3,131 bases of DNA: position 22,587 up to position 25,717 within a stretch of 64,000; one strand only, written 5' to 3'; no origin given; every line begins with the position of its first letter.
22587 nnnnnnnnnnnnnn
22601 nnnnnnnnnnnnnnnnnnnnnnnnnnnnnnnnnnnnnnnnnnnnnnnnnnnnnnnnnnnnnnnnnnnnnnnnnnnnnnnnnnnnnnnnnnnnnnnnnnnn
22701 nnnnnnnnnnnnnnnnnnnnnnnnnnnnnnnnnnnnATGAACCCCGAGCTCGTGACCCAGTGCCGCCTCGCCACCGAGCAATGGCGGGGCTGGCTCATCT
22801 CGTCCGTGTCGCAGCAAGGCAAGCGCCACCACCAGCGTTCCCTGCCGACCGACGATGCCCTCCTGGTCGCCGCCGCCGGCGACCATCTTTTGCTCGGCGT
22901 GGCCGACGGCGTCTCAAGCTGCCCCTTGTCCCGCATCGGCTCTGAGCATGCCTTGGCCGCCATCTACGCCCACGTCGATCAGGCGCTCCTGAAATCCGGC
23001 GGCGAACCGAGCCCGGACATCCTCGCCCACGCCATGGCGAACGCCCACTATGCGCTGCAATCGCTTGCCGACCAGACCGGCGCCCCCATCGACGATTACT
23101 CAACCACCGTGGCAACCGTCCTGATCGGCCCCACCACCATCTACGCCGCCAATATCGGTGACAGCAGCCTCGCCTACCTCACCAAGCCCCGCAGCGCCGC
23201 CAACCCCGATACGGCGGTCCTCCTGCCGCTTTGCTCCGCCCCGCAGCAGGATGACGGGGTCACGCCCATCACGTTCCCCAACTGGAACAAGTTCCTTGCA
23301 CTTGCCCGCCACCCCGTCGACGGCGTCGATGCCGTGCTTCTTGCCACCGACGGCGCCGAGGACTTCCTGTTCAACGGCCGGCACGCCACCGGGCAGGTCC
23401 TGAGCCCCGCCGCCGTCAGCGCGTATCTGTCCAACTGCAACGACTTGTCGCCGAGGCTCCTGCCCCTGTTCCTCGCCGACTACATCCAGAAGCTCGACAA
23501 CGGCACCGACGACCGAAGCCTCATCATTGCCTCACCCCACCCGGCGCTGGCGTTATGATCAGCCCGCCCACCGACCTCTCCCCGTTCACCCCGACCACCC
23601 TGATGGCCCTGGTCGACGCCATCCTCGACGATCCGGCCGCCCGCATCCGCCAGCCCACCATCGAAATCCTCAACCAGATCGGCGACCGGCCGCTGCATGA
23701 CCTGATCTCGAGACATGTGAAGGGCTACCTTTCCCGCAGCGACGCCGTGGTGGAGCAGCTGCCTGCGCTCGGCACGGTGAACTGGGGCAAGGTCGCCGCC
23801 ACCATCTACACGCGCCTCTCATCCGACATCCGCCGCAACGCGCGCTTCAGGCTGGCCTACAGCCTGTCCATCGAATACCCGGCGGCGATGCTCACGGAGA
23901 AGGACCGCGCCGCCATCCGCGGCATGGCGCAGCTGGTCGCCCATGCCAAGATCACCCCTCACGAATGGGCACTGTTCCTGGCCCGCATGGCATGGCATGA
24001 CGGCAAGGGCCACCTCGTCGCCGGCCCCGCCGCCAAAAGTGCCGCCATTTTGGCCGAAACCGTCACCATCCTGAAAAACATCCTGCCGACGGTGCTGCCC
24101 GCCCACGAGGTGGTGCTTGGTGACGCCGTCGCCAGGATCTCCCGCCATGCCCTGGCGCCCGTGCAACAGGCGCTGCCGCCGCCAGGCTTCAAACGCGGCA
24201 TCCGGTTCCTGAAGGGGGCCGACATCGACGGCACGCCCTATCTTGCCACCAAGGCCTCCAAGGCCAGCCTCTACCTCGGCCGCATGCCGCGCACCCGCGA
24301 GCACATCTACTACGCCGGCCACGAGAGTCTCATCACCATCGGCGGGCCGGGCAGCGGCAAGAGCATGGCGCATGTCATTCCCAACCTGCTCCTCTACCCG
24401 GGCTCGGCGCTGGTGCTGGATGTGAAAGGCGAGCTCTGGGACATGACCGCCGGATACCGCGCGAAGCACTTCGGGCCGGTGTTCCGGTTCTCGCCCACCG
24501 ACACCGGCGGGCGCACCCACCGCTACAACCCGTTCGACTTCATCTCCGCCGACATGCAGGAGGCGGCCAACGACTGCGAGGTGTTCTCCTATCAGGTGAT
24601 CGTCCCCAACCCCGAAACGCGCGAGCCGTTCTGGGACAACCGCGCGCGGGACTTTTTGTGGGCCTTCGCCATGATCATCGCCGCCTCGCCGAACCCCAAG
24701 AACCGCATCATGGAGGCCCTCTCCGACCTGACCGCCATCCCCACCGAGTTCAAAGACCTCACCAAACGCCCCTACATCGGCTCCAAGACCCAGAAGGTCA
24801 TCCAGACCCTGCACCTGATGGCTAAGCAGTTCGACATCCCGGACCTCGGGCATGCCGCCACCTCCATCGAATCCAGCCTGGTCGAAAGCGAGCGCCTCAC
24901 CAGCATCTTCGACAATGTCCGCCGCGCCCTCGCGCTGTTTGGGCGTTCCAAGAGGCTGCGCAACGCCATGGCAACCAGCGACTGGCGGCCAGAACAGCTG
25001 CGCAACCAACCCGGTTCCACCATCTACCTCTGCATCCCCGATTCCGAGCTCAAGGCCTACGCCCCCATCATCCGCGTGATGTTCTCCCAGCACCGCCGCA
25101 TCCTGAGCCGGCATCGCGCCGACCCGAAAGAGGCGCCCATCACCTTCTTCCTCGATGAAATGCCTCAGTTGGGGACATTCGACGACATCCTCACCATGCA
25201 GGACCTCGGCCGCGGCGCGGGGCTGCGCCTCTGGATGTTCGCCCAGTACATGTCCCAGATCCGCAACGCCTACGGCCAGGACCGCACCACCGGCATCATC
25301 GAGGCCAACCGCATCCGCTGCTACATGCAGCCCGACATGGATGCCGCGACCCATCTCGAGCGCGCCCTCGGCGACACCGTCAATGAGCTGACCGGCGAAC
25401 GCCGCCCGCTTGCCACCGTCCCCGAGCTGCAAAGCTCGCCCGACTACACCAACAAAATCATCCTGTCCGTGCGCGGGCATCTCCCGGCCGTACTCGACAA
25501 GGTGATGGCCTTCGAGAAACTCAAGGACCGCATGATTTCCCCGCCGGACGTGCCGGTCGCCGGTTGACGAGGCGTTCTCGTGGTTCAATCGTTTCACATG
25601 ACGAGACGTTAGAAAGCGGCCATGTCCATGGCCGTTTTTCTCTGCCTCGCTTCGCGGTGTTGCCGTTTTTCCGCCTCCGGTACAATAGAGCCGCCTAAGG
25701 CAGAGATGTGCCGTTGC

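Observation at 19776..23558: Kinase / membrane protein / vWA / PP2C set embedded between relaxase and coupling protein and translationally coupled to traG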

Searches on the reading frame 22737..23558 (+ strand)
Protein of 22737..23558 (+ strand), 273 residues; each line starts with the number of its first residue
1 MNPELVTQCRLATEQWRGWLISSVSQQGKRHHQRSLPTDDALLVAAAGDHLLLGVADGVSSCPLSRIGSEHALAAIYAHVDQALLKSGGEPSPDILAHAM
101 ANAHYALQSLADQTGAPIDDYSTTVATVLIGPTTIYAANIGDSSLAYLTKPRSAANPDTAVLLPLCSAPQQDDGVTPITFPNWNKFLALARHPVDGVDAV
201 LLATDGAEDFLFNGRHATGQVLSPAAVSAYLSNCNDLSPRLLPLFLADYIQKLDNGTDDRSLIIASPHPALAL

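Call 3: search_protein_families(library=pfam, proteins=[window:22737-23558:+], max_evalue=0.1)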
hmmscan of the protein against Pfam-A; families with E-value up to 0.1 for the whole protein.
window:22737-23558:+ (273 aa): 2 families
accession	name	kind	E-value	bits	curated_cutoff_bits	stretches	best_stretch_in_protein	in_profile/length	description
PF13672.11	PP2C_2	-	6.9e-22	78.5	24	1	28-215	2-182/209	Protein phosphatase 2C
PF00481.26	PP2C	-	0.061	13.4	20.3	1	52-144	36-123/255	Protein phosphatase 2C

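Call 4: search_protein_families(library=padloc, proteins=[window:22737-23558:+], max_evalue=0.1)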
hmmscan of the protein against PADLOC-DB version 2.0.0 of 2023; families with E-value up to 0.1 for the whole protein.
window:22737-23558:+ (273 aa): 0 families

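Call 5: search_protein_families(library=ncbifam, proteins=[window:22737-23558:+], max_evalue=0.1)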
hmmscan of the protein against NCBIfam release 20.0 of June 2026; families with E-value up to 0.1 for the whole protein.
window:22737-23558:+ (273 aa): 1 family
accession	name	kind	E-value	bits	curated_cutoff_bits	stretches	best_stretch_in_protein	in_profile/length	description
NF033484.1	Stp1_PP2C_phos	equivalog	9.2e-07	28.6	230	1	34-149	8-118/232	Stp1/IreP family PP2C-type Ser/Thr phosphatase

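Call 53: search_solved_structures(query=A5, max_evalue=1)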
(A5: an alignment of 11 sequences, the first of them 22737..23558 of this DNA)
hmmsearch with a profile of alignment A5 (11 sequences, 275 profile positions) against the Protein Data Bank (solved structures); distinct sequences matched with E-value up to 1: 21.
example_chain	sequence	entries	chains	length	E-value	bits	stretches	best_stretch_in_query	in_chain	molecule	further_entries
5d2u_A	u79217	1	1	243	6.4e-14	55.1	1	37-155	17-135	Protein serin-threonin phosphatase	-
2j82_A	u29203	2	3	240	9.9e-14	54.5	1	37-155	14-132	PROTEIN SERINE-THREONINE PHOSPHATASE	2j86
5iti_A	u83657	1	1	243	1e-13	54.5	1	37-155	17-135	Protein serin-threonin phosphatase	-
2xzv_A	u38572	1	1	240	1.1e-13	54.4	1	37-155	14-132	PROTEIN SERIN-THREONIN PHOSPHATASE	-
2y09_A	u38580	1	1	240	4.3e-12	49.1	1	37-155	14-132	PROTEIN SERIN-THREONIN PHOSPHATASE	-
6ihl_A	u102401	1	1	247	1.9e-07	33.9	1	47-154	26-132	Phosphorylated protein phosphatase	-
5f1m_A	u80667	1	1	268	2.2e-07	33.7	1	47-154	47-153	Phosphorylated protein phosphatase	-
6ihs_A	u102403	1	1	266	2.3e-07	33.6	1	47-154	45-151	Phosphorylated protein phosphatase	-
6ihr_A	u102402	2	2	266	2.3e-07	33.6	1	47-154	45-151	Phosphorylated protein phosphatase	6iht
6ihw_A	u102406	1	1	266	2.3e-07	33.6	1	47-154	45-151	Phosphorylated protein phosphatase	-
6ihv_A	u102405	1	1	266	2.3e-07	33.6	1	47-154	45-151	Phosphorylated protein phosphatase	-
6ihu_A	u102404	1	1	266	2.4e-07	33.6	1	47-154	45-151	Phosphorylated protein phosphatase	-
2pk0_A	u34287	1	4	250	0.00018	24.2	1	51-152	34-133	Serine/threonine protein phosphatase Stp1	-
3zt9_A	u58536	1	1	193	0.00021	23.9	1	36-90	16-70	Stage II sporulation protein E (SpoIIE)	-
1txo_A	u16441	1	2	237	0.0016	21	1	49-144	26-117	Putative Bacterial Enzyme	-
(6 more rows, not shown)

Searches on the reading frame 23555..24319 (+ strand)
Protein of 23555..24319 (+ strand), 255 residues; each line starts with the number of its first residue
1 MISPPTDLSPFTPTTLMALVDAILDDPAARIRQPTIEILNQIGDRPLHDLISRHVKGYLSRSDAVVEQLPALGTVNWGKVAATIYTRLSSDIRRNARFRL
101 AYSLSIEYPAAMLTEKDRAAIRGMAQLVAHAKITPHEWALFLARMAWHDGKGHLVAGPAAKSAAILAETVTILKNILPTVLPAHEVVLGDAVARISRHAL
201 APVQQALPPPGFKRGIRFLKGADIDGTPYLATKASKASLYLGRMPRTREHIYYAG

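Call 75: find_homologous_proteins(query=window:23555-24319:+, max_evalue=0.001)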
Query window:23555-24319:+: 1457 candidates shared short words with the query, none scored E <= 0.001.

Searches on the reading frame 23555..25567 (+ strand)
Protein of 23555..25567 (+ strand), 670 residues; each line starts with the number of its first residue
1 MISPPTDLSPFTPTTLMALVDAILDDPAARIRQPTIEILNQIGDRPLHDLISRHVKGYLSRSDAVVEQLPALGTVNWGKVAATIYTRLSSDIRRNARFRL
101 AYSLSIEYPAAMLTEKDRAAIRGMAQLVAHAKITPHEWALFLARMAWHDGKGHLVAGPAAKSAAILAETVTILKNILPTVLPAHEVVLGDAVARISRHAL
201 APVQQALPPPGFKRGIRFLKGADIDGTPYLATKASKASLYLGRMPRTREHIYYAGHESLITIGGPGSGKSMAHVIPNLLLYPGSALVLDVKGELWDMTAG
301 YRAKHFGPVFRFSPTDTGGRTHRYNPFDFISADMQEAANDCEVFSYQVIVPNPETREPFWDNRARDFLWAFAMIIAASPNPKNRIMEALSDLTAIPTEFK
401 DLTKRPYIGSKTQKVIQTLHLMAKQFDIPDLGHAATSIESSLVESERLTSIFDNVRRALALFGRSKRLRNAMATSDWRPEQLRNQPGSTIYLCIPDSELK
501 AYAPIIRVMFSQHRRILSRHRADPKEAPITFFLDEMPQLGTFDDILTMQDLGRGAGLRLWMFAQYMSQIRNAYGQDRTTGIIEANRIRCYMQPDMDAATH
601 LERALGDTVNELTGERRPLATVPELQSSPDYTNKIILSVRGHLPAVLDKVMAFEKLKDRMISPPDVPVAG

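Call 3: search_protein_families(library=pfam, proteins=[window:23555-25567:+], max_evalue=0.1)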
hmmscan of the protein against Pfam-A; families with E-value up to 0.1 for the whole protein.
window:23555-25567:+ (670 aa): 4 families
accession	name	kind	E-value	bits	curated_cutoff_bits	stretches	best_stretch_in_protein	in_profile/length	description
PF02534.20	T4SS-DNA_transf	-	7.9e-55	187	20.1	1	257-608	45-385/468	Type IV secretory system Conjugative DNA transfer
PF10412.15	TrwB_AAD_bind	-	4.4e-13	49.3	20.5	1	260-608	19-326/387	Type IV secretion-system coupling protein DNA-binding domain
PF12696.13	TraG-D_C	-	6e-13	49.3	22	1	528-607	1-81/126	TraM recognition site of TraD and TraG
PF19012.5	DUF5741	-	0.025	15.2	25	1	421-471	16-68/82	Family of unknown function (DUF5741)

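Call 4: search_protein_families(library=padloc, proteins=[window:23555-25567:+], max_evalue=0.1)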
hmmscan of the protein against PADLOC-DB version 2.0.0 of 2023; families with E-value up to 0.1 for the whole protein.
window:23555-25567:+ (670 aa): 0 families

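Call 5: search_protein_families(library=ncbifam, proteins=[window:23555-25567:+], max_evalue=0.1)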
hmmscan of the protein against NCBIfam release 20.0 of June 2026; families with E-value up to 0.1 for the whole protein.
window:23555-25567:+ (670 aa): 9 families
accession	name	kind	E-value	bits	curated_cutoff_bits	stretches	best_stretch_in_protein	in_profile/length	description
NF010424.0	PRK13850.1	equivalog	7.7e-34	116.9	681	1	263-608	146-471/670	type IV secretion system ATPase VirD4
NF045973.1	conju_CD1115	equivalog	3e-33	115.3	250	1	254-610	22-378/442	VirD4-like conjugal transfer protein, CD1115 family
NF010450.0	PRK13876.1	subfamily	2.4e-30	105.3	674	1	237-608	127-480/667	IncP-type conjugal transfer protein TraG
NF010472.0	PRK13897.1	equivalog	6.8e-27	94.3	728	2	256-380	158-277/657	type IV secretion system component VirD4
NF010453.0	PRK13880.1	subfamily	7.7e-24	83.8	586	1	234-608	144-520/630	conjugal transfer coupling protein TraG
NF010394.0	PRK13822.1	subfamily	2.6e-17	62.8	443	2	487-621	438-573/643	conjugal transfer coupling protein TraG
TIGR02767.1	TraG-Ti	equivalog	1.8e-13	50.2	686.2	2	487-619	426-558/623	Ti-type conjugative transfer system protein TraG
TIGR02759.1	TraD_Ftype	equivalog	0.00011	21.1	521.35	1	469-609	353-490/566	type IV conjugative transfer system coupling protein TraD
TIGR03743.1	SXT_TraD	subfamily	0.038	12.4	366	1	524-585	483-543/636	conjugative transfer system coupling protein TraD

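Call 22: find_related_loci(query=A2, collection=genome_contigs, flank=10000)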
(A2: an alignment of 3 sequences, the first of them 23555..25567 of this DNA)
Query A2 (670 aa) in genome_contigs; peptide patterns used: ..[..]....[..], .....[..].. (x = any residue, [..] = any of these).
113 stretches matched a pattern; 19 encode a relative of the query (tblastn E <= 1e-3); 19 distinct loci.
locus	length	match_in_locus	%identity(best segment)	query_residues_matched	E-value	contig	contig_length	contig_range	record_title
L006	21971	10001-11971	40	11-664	1e-155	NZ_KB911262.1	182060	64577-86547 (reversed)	Hyphomicrobium zavarzinii ATCC 27496 strain ZV-622 F812DRAFT_scaffold00008.8, whole genome shotgun sequence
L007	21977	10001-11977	40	11-666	6e-154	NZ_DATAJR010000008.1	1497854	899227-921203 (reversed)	MAG: Hyphomicrobium sp. isolate SMAG_U6917 k141_8692, whole genome shotgun sequence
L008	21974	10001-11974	41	11-664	4e-151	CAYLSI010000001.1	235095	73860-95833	MAG TPA_asm: uncultured Hyphomicrobium sp. isolate binchicken_co179_164 genome assembly, contig: NODE_221_length_235095_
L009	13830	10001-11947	41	10-664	1e-149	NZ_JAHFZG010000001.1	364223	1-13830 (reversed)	Rhodomicrobium sp. Az07 contig00001, whole genome shotgun sequence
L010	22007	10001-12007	39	1-666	1e-148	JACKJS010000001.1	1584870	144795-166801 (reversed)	MAG: Hyphomicrobiaceae bacterium isolate HK-STAS-PROT-45 HK-STAS-PROT-45_1, whole genome shotgun sequence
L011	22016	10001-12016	40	2-669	2e-148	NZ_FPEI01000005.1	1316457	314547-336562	Hyphomicrobium sp. CS1BSMeth3, whole genome shotgun sequence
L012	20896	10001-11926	41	7-647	4e-143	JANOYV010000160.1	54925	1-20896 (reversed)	MAG: Hyphomicrobiaceae bacterium isolate VAR_79_metabat_585 VAR_79_k141_4245747, whole genome shotgun sequence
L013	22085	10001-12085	36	13-668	4e-134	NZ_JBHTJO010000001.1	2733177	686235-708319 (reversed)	Methyloligella solikamskensis strain CCUG 61697 GCM70027495_1, whole genome shotgun sequence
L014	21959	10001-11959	37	22-667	9e-134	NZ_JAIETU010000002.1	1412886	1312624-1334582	MAG: Hyphomicrobium sp. isolate time.spades.CONCOCT.2.5kb_061 c_000000000001, whole genome shotgun sequence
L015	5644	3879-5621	42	11-573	3e-134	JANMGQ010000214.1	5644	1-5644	MAG: Hyphomicrobiaceae bacterium isolate OTE_70_metabat_413 OTE_70_k141_2674388, whole genome shotgun sequence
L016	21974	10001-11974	38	20-666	1e-145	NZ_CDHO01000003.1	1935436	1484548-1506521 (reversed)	Hyphomicrobium sp. GJ21, whole genome shotgun sequence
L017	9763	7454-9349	41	32-664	1e-137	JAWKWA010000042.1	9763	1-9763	MAG: Hyphomicrobiaceae bacterium isolate BC3.5 BC3.5.fa-42, whole genome shotgun sequence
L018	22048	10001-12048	45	13-667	1e-124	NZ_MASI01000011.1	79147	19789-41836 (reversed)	Methyloligella halotolerans strain VKM B-2706 A7A08_contig000011, whole genome shotgun sequence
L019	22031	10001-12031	37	9-666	3e-135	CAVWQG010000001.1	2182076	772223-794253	MAG: uncultured Alphaproteobacteria bacterium isolate MFD09495.bin.1.3 genome assembly, contig: contig_1257, whole genom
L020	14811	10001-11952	36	13-663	6e-72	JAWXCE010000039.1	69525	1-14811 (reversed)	MAG: Hyphomicrobiales bacterium isolate MP9P1.49 k99_790879, whole genome shotgun sequence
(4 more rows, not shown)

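Call 83: search_protein_families(library=padloc, proteins=[L014:6525-8303:+, L006:8300-9148:+, L006:9148-9999:+], max_evalue=0.01)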
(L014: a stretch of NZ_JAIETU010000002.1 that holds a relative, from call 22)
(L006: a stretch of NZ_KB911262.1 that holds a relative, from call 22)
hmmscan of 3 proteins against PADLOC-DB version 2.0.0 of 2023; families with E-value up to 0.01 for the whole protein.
L014:6525-8303:+ (592 aa): 25 families
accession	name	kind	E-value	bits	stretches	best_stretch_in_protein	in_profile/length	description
PDLC04053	PD-T4-6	-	1.4e-11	42.5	1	111-243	86-213/311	-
PDLC04054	PD-T4-6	-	1.9e-08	32.1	1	111-242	88-214/347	-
PDLC04047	PD-T4-6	-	6.1e-08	30.1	1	112-242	89-213/327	-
PDLC04042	PD-T4-6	-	2.8e-07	28.5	1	110-182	85-152/292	-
PDLC04043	PD-T4-6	-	1.4e-06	25.6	1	111-177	92-154/452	-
PDLC04060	PD-T4-6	-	2.4e-06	24.8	1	111-175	85-145/486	-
PDLC04057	PD-T4-6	-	2.1e-05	21.7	1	111-176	85-146/443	-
PDLC04048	PD-T4-6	-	2.9e-05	21.6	1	111-242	88-213/354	-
PDLC04059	PD-T4-6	-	4e-05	20.9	1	112-182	89-154/433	-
PDLC03921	MkoA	-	4.1e-05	19.4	1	128-202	582-649/1607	-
PDLC04049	PD-T4-6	-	6e-05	20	1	111-181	91-157/442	-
PDLC04052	PD-T4-6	-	6.1e-05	20.4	1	111-182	90-156/496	-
PDLC04056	PD-T4-6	-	0.00011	19.4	1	115-182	89-149/415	-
PDLC04041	PD-T4-6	-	0.00038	17.8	1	111-241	106-234/443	-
PDLC04063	PD-T4-6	-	0.00047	17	1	115-181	100-163/564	-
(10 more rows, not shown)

L006:8300-9148:+ (282 aa): 0 families

L006:9148-9999:+ (283 aa): 0 families

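Call 84: search_protein_families(library=pfam, proteins=[L014:6525-8303:+], max_evalue=0.01)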
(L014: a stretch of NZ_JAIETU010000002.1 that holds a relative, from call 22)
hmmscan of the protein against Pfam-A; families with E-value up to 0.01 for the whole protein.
L014:6525-8303:+ (592 aa): 1 family
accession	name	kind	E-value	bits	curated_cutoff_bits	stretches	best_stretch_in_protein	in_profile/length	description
PF00069.31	Pkinase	-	5.5e-05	23.1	31.7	1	134-241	94-197/263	Protein kinase domain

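Call 95: search_dna_similar(query=window:23555-25567:+, collection=plasmids, mode=protein, max_evalue=1e-20, max_rows=15)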
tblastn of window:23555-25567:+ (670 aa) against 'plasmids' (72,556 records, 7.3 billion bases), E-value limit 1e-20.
Records with a match: 774; places in all: 800; records where one place covers at least 80% of the query: 5.
Best place of each record, by identity: <60% 774.
By first word of the organism name: Pseudomonas 142; Sinorhizobium 66; Bradyrhizobium 52; Rhizobium 40; Agrobacterium 35; Sphingobium 35; Salmonella 29; Klebsiella 26; Citrobacter 25; Mesorhizobium 22; and 100 more.
By predicted mobility (MOB-suite, as given by PLSDB): conjugative 465; non-mobilizable 241; mobilizable 68.
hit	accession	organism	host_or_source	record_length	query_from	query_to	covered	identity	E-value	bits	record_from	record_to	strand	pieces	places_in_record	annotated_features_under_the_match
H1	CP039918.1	Agrobacterium tumefaciens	-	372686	113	661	82%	31.2%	3e-59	223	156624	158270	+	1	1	hypothetical protein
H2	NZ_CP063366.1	Xanthobacter dioxanivorans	pure culture,active sludge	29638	113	656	81%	31.3%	3e-54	209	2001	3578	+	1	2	type IV secretory system conjugative DNA transfer family protein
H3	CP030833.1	Neorhizobium sp. NCHU2750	Rosa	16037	113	670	83%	29.6%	3e-57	218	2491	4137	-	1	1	virD4: type IV secretion system protein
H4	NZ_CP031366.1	Rhizobium sp. ZX09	cell culture,soil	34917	113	660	82%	29.7%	4e-54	208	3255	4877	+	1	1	type IV secretory system conjugative DNA transfer family protein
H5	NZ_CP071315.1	Rhizobium sp. X9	cell culture,polluted mud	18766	113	660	82%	29.6%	1e-54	210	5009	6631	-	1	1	type IV secretory system conjugative DNA transfer family protein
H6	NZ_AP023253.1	Mesorhizobium sp. 131-2-5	Lotus japonicus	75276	145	649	75%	30.4%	7e-53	204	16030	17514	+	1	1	type IV secretory system conjugative DNA transfer family protein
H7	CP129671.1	Agrobacterium tumefaciens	Metal working fluids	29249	235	656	63%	33.6%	9e-57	216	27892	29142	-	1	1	none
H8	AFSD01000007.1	Agrobacterium tumefaciens F2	soil near Harbin Institute of Technology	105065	238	649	61%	30.7%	7e-51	198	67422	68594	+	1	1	TRAG family protein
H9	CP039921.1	Agrobacterium tumefaciens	-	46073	238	649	61%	30.7%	2e-50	197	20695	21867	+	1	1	type IV secretory system conjugative DNA transfer family protein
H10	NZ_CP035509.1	Haematobacter massiliensis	single cell,human skin swab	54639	211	661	67%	27.7%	8e-29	130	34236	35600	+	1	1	none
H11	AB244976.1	uncultured bacterium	-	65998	235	667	65%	28.7%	1e-29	134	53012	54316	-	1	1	virD4: VirD4 type IV secration protein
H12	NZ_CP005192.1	Sphingobium sp. MI1205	-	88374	235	667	65%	28.7%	1e-29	134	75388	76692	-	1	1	type IV secretory system conjugative DNA transfer family protein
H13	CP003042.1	Pseudomonas fluorescens A506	pear,pear tree leaf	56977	220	669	67%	27.6%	3e-29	132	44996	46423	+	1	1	conjugal transfer protein, TraG/TraD/VirD4 family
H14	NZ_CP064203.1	Acinetobacter baumannii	Homo sapiens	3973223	238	669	64%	28.7%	7e-27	125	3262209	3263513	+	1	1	none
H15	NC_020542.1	Sphingomonas sp. MM-1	-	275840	148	612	69%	26.6%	2e-24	117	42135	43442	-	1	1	type IV secretory system conjugative DNA transfer family protein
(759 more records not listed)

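Call 96: get_annotated_region(hit=H3, flank=5000)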
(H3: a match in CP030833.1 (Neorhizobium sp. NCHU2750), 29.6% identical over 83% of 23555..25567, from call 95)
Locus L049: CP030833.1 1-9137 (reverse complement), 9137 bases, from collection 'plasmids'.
description: Neorhizobium sp. NCHU2750 plasmid pNCHU2750e, complete sequence
organism: Neorhizobium sp. NCHU2750 (NCBI taxid 1825976)
taxonomy: Bacteria; Pseudomonadota; Alphaproteobacteria; Hyphomicrobiales; Rhizobiaceae; Neorhizobium; Neorhizobium sp. NCHU2750
host: -; source: Rosa; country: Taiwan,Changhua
typing (MOB-suite, as given by PLSDB): mobilizable; relaxase MOBQ
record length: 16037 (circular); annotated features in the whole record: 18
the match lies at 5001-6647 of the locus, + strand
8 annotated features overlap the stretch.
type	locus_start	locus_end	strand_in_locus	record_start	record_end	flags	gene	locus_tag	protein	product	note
CDS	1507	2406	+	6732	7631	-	-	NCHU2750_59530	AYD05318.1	phage integrase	-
CDS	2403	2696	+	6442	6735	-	-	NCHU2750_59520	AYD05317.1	hypothetical protein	-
CDS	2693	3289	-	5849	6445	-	-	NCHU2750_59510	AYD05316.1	hypothetical protein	-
CDS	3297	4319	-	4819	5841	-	-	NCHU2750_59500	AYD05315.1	mobilization protein A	-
CDS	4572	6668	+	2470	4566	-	virD4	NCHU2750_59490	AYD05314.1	type IV secretion system protein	-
CDS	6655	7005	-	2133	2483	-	-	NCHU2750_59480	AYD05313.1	ribosomal protein S19E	-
CDS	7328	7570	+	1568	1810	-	-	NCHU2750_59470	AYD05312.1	hypothetical protein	-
CDS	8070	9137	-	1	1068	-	-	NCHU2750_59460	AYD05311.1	replication protein A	-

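Call 97: get_annotated_region(hit=H2, flank=5000)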
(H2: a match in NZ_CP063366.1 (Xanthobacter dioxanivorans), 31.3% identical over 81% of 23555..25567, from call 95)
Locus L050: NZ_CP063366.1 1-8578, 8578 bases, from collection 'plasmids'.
description: Xanthobacter dioxanivorans strain YN2 plasmid unnamed4, complete sequence
organism: Xanthobacter dioxanivorans (NCBI taxid 2528964)
taxonomy: Bacteria; Pseudomonadota; Alphaproteobacteria; Hyphomicrobiales; Xanthobacteraceae; Xanthobacter; Xanthobacter dioxanivorans
host: -; source: pure culture,active sludge; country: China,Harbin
typing (MOB-suite, as given by PLSDB): non-mobilizable
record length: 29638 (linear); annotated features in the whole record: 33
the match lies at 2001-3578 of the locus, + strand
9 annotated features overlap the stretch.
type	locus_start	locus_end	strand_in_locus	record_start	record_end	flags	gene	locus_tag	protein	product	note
CDS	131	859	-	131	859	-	-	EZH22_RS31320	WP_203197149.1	MobA/MobL family protein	-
CDS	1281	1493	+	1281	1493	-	-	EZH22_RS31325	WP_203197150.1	hypothetical protein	-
CDS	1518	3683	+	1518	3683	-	-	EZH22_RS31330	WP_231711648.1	type IV secretory system conjugative DNA transfer family protein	-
CDS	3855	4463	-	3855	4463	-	-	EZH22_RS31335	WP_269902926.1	DNA methyltransferase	-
CDS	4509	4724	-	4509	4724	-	-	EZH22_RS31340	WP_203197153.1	hypothetical protein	-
CDS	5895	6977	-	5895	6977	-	-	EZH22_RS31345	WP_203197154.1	replication protein RepA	-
CDS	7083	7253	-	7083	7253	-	-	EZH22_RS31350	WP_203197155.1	hypothetical protein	-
CDS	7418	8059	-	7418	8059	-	-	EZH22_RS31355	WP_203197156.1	ParA family protein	-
CDS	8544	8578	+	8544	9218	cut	-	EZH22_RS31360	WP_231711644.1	hypothetical protein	-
